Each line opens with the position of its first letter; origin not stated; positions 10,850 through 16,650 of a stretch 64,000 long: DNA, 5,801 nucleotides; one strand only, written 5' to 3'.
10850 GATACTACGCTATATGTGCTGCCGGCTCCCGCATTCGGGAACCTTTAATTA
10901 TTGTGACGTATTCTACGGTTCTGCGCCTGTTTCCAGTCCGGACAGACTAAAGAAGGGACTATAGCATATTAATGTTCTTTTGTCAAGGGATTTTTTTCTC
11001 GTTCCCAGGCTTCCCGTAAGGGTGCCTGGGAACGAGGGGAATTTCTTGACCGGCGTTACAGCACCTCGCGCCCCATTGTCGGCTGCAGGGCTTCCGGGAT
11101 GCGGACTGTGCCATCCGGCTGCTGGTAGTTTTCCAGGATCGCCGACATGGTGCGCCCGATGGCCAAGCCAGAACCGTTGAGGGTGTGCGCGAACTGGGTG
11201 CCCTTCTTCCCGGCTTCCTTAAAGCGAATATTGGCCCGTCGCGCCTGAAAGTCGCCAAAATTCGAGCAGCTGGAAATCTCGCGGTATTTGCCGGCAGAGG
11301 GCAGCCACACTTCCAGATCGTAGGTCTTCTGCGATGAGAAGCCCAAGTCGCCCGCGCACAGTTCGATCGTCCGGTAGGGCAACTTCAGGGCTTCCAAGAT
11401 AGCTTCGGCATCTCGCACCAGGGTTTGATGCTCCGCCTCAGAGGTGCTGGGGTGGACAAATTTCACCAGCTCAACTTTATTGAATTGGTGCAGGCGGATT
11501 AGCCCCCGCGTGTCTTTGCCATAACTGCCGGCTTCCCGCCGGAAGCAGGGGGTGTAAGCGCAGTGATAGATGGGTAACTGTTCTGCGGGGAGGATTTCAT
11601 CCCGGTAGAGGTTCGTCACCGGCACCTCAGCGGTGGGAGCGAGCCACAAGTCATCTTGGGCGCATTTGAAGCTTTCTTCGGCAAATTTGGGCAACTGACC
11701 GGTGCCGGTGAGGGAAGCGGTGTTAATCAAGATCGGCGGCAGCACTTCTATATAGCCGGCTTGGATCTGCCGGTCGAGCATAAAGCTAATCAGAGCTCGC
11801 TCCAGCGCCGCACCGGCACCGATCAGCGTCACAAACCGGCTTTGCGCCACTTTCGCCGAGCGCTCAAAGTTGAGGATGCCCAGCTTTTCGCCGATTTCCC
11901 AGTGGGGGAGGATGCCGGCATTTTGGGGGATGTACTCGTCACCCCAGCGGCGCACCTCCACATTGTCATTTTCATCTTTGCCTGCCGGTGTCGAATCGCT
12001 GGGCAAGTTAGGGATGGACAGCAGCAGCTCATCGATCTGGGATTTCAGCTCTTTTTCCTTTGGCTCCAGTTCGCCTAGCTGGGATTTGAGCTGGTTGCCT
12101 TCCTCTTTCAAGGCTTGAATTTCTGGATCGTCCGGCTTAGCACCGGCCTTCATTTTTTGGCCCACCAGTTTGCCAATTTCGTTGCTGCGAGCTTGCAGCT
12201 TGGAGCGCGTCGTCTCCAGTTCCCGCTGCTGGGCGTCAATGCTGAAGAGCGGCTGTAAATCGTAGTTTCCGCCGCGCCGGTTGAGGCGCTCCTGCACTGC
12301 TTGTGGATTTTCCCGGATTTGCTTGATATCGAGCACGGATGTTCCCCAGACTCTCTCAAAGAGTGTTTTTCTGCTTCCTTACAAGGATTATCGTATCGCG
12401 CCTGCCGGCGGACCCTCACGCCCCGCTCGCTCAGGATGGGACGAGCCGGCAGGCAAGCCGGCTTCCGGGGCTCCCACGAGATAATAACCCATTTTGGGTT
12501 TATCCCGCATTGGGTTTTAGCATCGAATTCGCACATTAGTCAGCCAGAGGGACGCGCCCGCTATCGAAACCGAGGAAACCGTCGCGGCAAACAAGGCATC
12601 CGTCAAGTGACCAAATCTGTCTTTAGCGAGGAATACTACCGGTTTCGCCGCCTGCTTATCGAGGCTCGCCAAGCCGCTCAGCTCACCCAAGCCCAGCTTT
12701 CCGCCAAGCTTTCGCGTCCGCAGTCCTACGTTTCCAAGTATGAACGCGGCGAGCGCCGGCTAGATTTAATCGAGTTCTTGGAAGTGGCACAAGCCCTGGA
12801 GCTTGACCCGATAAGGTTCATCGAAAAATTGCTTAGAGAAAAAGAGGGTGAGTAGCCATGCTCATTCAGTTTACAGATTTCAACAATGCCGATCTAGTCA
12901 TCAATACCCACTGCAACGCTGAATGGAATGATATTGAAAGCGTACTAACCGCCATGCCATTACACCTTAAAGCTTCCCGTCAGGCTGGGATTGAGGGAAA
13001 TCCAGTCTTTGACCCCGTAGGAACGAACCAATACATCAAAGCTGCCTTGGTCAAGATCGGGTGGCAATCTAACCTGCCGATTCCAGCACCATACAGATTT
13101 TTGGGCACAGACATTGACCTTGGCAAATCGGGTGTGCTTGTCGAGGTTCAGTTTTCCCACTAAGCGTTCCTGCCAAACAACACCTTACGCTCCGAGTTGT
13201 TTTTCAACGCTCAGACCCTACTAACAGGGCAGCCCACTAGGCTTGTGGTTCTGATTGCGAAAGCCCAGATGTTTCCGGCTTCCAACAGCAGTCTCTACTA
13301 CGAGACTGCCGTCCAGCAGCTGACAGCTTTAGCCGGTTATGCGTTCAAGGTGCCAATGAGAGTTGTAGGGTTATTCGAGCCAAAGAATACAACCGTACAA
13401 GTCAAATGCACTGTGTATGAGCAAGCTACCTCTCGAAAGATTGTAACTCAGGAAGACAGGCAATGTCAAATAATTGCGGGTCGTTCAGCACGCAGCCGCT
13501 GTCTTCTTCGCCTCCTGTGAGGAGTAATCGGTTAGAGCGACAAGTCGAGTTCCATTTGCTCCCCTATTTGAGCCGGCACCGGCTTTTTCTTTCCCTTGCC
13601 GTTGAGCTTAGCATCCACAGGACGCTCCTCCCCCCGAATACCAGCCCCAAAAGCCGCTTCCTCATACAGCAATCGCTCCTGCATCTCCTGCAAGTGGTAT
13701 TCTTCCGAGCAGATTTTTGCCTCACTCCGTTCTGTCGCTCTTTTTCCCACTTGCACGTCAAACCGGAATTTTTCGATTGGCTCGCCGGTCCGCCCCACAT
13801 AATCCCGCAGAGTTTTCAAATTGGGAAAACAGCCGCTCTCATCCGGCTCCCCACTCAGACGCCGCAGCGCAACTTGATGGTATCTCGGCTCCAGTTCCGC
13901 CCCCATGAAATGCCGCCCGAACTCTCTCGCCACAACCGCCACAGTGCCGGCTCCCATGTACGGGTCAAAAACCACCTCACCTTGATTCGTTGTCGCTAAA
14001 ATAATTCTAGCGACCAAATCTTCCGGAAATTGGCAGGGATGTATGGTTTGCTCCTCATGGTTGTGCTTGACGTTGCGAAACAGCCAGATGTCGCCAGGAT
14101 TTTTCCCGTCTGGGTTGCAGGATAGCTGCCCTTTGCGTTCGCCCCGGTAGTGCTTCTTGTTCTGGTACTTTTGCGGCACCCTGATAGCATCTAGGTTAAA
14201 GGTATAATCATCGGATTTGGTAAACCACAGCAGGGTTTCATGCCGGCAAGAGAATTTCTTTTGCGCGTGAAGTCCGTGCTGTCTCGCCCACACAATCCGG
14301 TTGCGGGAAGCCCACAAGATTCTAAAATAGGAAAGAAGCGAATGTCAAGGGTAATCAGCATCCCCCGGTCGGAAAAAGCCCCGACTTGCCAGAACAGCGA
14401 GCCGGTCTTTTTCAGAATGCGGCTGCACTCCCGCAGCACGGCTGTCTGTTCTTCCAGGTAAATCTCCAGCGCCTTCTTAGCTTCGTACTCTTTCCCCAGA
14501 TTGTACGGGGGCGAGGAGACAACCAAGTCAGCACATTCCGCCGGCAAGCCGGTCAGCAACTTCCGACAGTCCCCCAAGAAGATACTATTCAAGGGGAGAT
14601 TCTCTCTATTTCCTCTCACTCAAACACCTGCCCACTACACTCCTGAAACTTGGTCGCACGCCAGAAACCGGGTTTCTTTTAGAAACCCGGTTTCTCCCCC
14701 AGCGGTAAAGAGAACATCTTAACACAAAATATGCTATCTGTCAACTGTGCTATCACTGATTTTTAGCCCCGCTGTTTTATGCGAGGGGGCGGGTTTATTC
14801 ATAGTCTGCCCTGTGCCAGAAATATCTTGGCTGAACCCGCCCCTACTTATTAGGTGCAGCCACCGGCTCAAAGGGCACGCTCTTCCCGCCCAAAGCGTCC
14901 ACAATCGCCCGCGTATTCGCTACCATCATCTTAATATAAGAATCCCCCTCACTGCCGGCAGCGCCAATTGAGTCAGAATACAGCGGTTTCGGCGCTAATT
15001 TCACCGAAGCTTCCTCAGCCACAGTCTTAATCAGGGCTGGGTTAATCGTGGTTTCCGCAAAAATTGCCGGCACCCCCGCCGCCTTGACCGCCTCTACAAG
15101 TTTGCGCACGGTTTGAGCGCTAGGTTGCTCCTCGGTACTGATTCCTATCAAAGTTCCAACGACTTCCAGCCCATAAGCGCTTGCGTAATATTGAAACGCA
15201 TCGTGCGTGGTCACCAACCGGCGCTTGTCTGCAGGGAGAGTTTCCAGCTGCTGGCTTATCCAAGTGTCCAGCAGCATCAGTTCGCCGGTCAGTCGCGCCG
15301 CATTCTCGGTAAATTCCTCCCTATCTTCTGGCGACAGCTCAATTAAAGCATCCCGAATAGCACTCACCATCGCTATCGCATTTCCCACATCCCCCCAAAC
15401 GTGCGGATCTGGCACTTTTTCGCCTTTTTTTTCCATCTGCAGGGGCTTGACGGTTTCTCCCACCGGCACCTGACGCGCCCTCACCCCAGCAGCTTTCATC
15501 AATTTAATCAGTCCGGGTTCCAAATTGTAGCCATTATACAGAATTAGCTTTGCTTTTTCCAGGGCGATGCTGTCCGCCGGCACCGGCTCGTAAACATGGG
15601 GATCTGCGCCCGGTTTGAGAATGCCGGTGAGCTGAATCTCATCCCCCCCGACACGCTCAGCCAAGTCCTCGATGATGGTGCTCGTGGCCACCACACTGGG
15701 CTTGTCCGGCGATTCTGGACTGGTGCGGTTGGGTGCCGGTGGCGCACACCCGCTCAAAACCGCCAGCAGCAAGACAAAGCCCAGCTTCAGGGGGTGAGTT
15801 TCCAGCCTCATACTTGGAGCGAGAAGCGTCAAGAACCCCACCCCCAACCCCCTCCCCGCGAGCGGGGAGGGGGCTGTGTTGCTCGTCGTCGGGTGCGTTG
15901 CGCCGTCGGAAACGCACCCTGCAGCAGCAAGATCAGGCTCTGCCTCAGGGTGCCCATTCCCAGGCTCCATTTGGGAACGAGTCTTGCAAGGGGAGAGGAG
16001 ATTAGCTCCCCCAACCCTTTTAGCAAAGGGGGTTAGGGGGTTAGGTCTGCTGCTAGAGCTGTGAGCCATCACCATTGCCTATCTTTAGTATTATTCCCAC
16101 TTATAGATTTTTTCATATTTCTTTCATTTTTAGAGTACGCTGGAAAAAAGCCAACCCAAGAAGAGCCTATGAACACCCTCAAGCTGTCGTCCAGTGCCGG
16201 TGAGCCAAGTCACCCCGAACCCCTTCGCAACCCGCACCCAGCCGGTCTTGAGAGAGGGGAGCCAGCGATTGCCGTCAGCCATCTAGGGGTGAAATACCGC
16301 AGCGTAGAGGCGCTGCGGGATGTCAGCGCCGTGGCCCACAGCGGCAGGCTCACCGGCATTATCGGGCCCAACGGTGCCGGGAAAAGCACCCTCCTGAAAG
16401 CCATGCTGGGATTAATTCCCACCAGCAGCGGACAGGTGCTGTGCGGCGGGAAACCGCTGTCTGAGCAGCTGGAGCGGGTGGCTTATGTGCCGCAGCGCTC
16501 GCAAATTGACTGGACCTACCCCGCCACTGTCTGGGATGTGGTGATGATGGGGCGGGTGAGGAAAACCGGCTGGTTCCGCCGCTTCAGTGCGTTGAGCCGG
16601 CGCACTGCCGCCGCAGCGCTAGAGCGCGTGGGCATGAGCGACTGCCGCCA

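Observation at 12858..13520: BglII-like restriction endonuclease inactivated by a single in-frame TAA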

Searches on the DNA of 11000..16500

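Call 52: search_rna_families(source=window, start=11000, end=16500, threshold=gathering)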
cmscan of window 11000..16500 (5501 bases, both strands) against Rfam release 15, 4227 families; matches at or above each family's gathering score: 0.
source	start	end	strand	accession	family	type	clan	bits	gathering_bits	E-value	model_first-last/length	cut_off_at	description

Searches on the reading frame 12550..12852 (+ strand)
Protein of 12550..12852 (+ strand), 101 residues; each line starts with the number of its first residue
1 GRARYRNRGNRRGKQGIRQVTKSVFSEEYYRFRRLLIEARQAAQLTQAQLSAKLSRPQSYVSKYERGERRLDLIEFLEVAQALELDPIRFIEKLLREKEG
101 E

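Call 6: search_protein_families(library=pfam, proteins=[window:12550-12852:+], max_evalue=0.01)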
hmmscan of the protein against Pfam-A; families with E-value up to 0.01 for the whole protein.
seq(101 aa): 4 families
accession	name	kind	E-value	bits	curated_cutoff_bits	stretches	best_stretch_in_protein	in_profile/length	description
PF01381.28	HTH_3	-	6.5e-10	39.3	23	1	37-87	2-52/55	Helix-turn-helix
PF13560.12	HTH_31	-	1.6e-08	35.1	27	1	32-87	2-58/64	Helix-turn-helix domain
PF25476.1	Ribosomal_L19e_C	-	0.0017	19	25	1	4-49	19-64/91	Ribosomal protein L19e, C-terminal domain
PF13744.12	HTH_37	-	0.0099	16.1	27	0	34-68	21-55/80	Helix-turn-helix domain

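Call 31: search_solved_structures(query=window:12607-12852:+, max_evalue=0.01)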
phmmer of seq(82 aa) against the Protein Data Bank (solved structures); distinct sequences matched with E-value up to 0.01: 9.
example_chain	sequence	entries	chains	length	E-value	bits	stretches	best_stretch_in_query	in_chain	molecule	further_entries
3f6w_A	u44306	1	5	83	4.5e-17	64.8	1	2-75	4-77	XRE-family like protein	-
3eus_A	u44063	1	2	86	1.5e-10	44.2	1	1-70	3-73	DNA-binding protein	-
2ef8_A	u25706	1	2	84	9.5e-06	29.1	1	9-63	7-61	Putative transcription factor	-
1y7y_A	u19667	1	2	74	1e-05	28.9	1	11-69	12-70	C.AhdI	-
2b5a_A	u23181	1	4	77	0.00016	25.2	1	12-77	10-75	C.BclI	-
3clc_A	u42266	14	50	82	0.0058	20.2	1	20-78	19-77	Regulatory protein | R-M CONTROLLER PROTEIN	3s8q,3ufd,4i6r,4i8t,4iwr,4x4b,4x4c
4i6t_A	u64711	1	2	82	0.0059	20.2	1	20-78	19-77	Regulatory protein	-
4fn3_A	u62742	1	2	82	0.0071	20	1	20-78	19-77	Regulatory protein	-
3g5g_A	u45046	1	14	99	0.01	19.5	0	20-78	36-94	Regulatory protein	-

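Call 46: search_protein_families(library=ncbifam, proteins=[window:12607-12852:+], max_evalue=0.001)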
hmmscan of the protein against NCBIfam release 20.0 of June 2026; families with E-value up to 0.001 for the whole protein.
seq(82 aa): 3 families
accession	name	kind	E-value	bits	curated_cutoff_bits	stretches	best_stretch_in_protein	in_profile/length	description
TIGR03070.1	couple_hipB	subfamily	7.1e-06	25.9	71.65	1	17-66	7-56/58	type II toxin-antitoxin system Y4mF family antitoxin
NF041951.1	phage_RstR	subfamily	4.6e-05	23.6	80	1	13-66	3-56/108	RstR family transcriptional repressor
NF047948.1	male_kill_WMK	equivalog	0.0001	21.9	300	1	8-74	158-224/300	WO male-killing family protein Wmk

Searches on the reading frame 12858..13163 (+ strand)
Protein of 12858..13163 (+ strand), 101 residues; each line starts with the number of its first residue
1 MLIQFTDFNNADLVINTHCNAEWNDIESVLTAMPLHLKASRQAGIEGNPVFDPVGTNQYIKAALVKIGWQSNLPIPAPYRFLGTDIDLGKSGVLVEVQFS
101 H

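Call 6: search_protein_families(library=pfam, proteins=[window:12858-13160:+], max_evalue=0.01)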
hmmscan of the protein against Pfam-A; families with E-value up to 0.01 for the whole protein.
seq(101 aa): 1 family
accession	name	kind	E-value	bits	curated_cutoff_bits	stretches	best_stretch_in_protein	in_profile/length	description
PF09195.17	Endonuc-BglII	-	0.001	19.3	26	1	10-101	1-89/163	Restriction endonuclease BglII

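Call 13: find_encoding_contigs(protein=window:12858-13163:+, flank=6000, max_places=10)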
Protein window:12858-13163:+ (101 aa): 2 contigs read that carry it; 2 places shown.
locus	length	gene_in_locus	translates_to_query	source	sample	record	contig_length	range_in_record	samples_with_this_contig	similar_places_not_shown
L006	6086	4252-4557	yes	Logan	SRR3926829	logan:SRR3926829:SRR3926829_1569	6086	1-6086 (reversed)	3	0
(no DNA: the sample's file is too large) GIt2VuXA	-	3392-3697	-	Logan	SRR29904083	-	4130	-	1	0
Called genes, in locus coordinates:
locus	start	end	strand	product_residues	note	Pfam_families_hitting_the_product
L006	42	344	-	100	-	PF00253:Ribosomal_S14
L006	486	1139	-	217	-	PF00730:HhH-GPD, PF00633:HHH (weak)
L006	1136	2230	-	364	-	PF02163:Peptidase_M50, PF00595:PDZ (faint), PF13180:PDZ_2, PF17820:PDZ_6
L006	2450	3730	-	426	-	PF02403:Seryl_tRNA_N, PF00587:tRNA-synt_2b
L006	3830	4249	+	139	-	PF13560:HTH_31, PF01381:HTH_3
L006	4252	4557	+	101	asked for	PF09195:Endonuc-BglII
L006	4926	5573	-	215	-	PF01555:N6_N4_Mtase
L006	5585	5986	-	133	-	PF01555:N6_N4_Mtase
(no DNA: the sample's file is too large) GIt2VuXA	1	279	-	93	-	?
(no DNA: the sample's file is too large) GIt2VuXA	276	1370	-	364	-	PF02163:Peptidase_M50, PF00595:PDZ (faint), PF13180:PDZ_2, PF17820:PDZ_6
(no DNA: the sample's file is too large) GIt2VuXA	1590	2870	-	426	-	PF02403:Seryl_tRNA_N, PF00587:tRNA-synt_2b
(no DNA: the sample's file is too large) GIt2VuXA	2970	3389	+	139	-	PF13560:HTH_31, PF01381:HTH_3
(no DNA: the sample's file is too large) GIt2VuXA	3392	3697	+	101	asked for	PF09195:Endonuc-BglII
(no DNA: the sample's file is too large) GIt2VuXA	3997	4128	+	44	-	?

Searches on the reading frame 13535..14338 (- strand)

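Call 6: search_protein_families(library=pfam, proteins=[window:13535-14338:-], max_evalue=0.01)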
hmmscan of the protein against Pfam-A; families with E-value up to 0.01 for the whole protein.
seq(268 aa): 1 family
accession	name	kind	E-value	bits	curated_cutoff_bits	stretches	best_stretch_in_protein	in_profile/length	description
PF01555.25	N6_N4_Mtase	-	1e-40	140.5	26.7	1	9-157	72-219/221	DNA methylase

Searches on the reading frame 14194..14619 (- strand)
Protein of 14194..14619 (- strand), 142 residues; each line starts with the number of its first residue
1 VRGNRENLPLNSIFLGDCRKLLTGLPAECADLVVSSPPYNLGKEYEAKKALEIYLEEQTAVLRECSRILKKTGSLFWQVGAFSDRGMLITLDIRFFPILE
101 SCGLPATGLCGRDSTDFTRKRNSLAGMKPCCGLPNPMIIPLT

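Call 6: search_protein_families(library=pfam, proteins=[window:14194-14619:-], max_evalue=0.01)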
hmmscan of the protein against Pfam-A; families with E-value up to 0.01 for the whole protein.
seq(142 aa): 1 family
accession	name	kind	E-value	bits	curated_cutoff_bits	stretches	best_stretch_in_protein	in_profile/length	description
PF01555.25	N6_N4_Mtase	-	2.2e-10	41.3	26.7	1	31-83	2-57/221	DNA methylase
